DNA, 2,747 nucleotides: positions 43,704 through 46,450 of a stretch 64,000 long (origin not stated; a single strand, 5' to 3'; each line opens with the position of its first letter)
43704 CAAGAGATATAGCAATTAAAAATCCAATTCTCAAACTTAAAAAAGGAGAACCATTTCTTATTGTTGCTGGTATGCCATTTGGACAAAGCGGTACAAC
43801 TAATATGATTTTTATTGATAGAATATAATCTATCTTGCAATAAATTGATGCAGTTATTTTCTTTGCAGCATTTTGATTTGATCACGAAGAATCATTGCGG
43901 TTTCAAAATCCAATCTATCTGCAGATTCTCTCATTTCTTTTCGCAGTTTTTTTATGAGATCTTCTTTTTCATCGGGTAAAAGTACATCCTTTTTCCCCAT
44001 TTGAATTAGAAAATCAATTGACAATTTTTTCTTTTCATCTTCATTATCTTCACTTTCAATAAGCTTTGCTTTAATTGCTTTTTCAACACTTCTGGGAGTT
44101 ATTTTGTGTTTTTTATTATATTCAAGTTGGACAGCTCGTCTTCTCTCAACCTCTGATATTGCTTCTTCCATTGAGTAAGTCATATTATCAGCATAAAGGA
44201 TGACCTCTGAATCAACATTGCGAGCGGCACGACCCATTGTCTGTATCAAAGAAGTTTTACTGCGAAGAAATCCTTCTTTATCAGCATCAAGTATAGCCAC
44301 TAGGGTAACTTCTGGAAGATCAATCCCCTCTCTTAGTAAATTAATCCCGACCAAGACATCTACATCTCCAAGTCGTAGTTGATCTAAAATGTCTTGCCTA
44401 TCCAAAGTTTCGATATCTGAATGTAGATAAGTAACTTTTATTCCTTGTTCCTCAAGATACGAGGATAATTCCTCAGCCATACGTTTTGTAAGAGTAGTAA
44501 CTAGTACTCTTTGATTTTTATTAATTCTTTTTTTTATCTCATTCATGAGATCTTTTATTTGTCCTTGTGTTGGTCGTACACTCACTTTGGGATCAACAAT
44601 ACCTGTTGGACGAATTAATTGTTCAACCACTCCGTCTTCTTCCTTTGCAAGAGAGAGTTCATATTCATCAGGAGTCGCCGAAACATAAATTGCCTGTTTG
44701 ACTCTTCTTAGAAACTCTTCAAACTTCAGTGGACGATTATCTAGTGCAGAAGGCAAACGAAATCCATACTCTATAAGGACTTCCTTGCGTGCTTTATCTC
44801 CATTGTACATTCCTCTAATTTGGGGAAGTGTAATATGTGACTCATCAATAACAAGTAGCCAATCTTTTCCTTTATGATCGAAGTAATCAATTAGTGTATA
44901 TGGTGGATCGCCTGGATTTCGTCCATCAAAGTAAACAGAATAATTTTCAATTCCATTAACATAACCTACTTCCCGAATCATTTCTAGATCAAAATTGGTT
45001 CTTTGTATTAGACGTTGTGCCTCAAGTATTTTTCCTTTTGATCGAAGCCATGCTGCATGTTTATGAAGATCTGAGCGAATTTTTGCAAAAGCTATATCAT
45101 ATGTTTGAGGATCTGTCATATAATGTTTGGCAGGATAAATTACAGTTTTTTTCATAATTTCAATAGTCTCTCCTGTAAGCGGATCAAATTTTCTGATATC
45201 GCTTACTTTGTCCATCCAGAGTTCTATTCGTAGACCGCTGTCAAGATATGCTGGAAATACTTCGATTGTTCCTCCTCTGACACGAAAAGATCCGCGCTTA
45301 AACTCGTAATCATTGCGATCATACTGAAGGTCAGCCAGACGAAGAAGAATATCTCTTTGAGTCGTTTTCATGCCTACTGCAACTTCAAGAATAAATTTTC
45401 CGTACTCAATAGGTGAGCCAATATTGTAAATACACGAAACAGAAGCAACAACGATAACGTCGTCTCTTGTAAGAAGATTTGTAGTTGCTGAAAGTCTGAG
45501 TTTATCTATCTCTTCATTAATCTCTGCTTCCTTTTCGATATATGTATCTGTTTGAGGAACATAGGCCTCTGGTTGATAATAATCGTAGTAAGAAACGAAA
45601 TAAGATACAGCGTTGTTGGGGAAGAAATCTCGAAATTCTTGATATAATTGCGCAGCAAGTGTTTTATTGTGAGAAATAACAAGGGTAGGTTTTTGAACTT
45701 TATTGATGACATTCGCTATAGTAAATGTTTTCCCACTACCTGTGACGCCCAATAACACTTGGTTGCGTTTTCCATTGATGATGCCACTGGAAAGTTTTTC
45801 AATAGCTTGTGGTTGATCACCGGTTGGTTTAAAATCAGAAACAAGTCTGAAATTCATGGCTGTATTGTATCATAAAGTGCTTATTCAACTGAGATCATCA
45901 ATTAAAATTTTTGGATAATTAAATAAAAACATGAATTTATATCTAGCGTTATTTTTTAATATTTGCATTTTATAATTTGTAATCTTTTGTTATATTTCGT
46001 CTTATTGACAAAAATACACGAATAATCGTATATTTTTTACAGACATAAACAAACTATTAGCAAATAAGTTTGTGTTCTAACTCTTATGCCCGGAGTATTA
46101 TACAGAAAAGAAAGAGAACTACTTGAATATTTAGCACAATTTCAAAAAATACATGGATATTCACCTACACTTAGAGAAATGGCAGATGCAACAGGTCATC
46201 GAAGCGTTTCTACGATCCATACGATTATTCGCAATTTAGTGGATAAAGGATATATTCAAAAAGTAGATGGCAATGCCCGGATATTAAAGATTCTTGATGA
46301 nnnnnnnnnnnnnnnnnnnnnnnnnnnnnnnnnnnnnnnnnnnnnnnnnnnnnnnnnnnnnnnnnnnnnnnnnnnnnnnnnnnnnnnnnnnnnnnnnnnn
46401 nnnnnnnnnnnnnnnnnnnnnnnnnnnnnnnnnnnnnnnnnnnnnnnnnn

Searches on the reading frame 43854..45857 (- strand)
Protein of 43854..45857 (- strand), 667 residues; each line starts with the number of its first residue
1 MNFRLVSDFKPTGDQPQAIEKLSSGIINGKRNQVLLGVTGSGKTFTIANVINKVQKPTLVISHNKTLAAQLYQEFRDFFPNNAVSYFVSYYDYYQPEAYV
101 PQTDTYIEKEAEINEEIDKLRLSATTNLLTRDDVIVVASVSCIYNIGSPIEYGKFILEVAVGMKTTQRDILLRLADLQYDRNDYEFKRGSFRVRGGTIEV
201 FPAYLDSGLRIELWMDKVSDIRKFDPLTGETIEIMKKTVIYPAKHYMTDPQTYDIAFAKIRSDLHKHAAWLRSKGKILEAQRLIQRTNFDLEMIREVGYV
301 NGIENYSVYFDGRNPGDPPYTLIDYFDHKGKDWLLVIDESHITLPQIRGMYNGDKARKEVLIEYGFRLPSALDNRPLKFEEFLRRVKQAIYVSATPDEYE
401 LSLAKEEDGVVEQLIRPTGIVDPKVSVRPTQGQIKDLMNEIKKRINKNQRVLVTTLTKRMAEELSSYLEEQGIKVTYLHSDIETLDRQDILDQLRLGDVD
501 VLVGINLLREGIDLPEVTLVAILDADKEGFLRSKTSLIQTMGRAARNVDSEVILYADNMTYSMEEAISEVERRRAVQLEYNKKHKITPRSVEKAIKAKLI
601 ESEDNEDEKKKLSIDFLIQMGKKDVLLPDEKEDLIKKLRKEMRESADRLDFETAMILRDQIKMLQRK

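Call 3: search_protein_families(library=pfam, proteins=[window:43854-45857:-])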
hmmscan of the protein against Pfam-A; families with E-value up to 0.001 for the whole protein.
window:43854-45857:- (667 aa): 6 families
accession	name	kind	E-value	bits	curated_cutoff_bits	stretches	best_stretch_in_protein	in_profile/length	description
PF17757.6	UvrB_inter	-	7.4e-31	106.6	22.9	1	157-246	1-91/91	UvrB interaction domain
PF00271.37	Helicase_C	-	3.4e-22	79.2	23.5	1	434-547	3-109/110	Helicase conserved C-terminal domain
PF12344.14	UvrB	-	5.3e-20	71.4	27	1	554-596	1-43/43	Ultra-violet resistance protein B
PF04851.21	ResIII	-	8.2e-13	49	22.5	1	10-85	3-83/164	Type III restriction enzyme, res subunit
PF02151.25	UVR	-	3.7e-09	36.5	21.5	1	632-666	1-35/36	UvrB/uvrC motif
PF00270.35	DEAD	-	3.7e-08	33.7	26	1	14-83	3-73/167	DEAD/DEAH box helicase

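Call 45: search_protein_families(library=ncbifam, proteins=[window:43854-45857:-])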
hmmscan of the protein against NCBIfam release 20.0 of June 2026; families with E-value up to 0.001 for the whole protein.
window:43854-45857:- (667 aa): 41 families (the best 25 are shown)
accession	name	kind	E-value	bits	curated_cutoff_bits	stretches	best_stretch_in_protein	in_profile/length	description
NF003673.1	PRK05298.1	equivalog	0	1022.5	743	1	2-666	1-652/653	excinuclease ABC subunit UvrB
TIGR00631.1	uvrb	equivalog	4.3e-302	1003.3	750.1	1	2-664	1-657/658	excinuclease ABC subunit UvrB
TIGR00580.2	mfd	equivalog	6.3e-20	71.2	800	2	175-279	2-102/907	transcription-repair coupling factor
TIGR00595.1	priA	equivalog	8.2e-15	54.3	230.35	1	454-614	271-439/509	replication restart helicase PriA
NF004066.1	PRK05580.1-3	equivalog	8.6e-12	44.2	813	2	458-528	550-620/788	primosomal protein N'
TIGR00643.1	recG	equivalog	1.6e-11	43.7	659.4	1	457-561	469-568/629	ATP-dependent DNA helicase RecG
NF053631.1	RNA_helic_CshA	equivalog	2.8e-11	42.9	646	1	445-616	234-402/434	degradosome RNA helicase CshA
NF053636.1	DDHlcsCsdAPsy1082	equivalog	3.2e-11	42.4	890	1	446-527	242-322/512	DEAD/DEAH box helicase CsdA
NF004067.0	PRK05580.1-4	equivalog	3.2e-11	42.3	763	1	457-549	496-595/737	primosomal protein N'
NF004070.0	PRK05580.2-2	equivalog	1.5e-10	39.9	921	1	458-585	495-630/729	primosomal protein N'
NF007966.0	PRK10689.1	equivalog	1.7e-10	39.3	1329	1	33-261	16-232/1148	transcription-repair coupling factor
NF053632.1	heli_RadD_YejH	equivalog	5.5e-10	38.2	720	1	434-527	236-327/573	DNA repair helicase RadD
NF004072.0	PRK05580.2-4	equivalog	1.9e-09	36.4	1030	1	446-590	403-557/648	primosomal protein N'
NF008165.0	PRK10917.1-3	equivalog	5.3e-09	35.1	711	1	458-565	496-599/692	ATP-dependent DNA helicase RecG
NF008167.0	PRK10917.2-1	equivalog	6.3e-09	34.5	995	1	454-560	543-644/744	ATP-dependent DNA helicase RecG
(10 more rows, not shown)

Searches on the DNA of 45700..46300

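Call 47: search_rna_families(source=window, start=45700, end=46300, threshold=evalue, max_evalue=1)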
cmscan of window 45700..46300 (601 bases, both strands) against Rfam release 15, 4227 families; matches with E-value up to 1: 1.
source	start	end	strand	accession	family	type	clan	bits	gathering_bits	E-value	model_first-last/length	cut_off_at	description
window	46010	46080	+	RF02064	STnc370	Gene; sRNA;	-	26.6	54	0.27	1-71/71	no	Enterobacterial sRNA STnc370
